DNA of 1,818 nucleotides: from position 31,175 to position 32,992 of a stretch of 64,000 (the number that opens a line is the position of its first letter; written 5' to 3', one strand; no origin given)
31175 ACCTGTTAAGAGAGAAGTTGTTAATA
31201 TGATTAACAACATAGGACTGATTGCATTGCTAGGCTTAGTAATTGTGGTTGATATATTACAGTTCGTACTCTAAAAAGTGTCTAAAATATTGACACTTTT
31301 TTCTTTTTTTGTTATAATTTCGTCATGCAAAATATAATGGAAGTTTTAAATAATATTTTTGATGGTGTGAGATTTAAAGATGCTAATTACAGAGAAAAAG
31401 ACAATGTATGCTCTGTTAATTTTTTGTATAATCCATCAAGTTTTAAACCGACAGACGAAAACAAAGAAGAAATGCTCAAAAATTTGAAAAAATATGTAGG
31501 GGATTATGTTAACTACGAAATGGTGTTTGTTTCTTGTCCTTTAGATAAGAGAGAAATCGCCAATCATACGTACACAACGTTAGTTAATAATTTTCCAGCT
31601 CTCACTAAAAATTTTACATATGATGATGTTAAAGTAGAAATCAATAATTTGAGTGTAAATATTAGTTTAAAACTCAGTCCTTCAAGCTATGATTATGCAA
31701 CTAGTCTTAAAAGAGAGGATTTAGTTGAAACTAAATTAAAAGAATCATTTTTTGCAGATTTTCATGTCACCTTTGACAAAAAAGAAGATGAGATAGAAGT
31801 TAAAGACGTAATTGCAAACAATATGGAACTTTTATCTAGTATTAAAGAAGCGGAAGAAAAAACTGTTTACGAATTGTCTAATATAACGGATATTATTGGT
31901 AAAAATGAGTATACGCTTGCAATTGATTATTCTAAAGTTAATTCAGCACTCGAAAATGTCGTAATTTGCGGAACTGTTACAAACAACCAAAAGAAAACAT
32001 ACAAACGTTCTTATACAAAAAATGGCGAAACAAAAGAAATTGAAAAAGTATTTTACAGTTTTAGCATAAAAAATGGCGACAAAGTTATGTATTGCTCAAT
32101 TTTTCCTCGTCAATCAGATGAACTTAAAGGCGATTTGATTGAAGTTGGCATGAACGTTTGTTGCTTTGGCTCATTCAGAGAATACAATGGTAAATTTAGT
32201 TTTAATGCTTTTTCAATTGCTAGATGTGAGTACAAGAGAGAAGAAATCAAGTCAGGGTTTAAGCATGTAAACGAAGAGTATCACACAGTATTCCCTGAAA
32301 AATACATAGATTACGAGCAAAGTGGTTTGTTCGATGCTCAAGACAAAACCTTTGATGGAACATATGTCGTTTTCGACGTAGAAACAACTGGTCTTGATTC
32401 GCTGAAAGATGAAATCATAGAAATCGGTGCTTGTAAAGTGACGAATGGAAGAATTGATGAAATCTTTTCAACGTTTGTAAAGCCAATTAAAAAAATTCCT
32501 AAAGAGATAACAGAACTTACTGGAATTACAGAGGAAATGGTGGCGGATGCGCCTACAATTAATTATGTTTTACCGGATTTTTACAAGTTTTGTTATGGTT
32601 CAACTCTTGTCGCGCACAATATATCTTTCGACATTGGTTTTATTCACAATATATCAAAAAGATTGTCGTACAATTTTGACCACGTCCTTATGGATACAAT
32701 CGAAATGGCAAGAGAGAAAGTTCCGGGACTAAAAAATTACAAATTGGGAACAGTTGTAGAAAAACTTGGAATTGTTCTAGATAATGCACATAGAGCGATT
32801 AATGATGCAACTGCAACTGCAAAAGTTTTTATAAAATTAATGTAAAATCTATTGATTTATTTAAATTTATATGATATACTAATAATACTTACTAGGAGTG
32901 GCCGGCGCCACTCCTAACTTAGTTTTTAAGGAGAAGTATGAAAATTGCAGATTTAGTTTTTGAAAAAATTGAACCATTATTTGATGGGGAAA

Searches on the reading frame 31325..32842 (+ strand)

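Call 55: search_protein_families(library=ncbifam, proteins=[window:31325-32842:+], max_evalue=1e-20)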
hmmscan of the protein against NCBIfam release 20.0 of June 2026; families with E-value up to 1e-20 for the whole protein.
window:31325-32842:+ (506 aa): 20 families
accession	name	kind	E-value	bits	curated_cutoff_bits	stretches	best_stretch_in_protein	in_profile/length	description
NF001688.0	PRK00448.1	equivalog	1.2e-54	185.4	873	1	339-505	417-584/1445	PolC-type DNA polymerase III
TIGR01405.1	polC_Gram_pos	equivalog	3.5e-50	170.7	1043.45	1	338-505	181-350/1211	DNA polymerase III subunit alpha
NF005906.0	PRK07883.1-4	equivalog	1.7e-48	165.4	495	1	344-506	5-168/563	DEDD exonuclease domain-containing protein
NF005905.0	PRK07883.1-3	equivalog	6.2e-46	157.2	508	1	336-506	15-188/581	DEDD exonuclease domain-containing protein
NF005907.0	PRK07883.1-5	equivalog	7.9e-45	153.3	454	1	332-504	15-190/584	DEDD exonuclease domain-containing protein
NF005981.0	PRK08074.1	equivalog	1.3e-44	152.5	789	1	346-506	4-166/931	ATP-dependent DNA helicase DinG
TIGR01407.1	dinG_rel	hypoth_equivalog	1.9e-44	152.1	547.7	1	346-505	1-161/889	putative DnaQ family exonuclease/DinG family helicase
NF005289.0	PRK06807.1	equivalog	1.7e-43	149.1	335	1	345-504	8-167/313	3'-5' exonuclease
NF006316.0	PRK08517.1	equivalog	2.3e-38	132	247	1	339-502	64-226/270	3'-5' exonuclease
NF005836.0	PRK07740.1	equivalog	1.6e-36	126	261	1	346-506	60-223/244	hypothetical protein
NF005904.0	PRK07883.1-2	equivalog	3e-36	124.9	969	1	341-502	26-190/584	DEDD exonuclease domain-containing protein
TIGR00573.1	dnaq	subfamily_domain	1.3e-33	116.4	71.5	1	346-505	8-169/217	exonuclease, DNA polymerase III, epsilon subunit family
NF005903.0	PRK07883.1-1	equivalog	9e-32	110.3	1038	1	343-504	38-208/642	DEDD exonuclease domain-containing protein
NF004316.1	PRK05711.1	equivalog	1.9e-29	103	196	1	348-505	4-169/234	DNA polymerase III subunit epsilon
TIGR01406.1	dnaQ_proteo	equivalog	8.8e-29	100.8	222.7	1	348-506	3-169/231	DNA polymerase III subunit epsilon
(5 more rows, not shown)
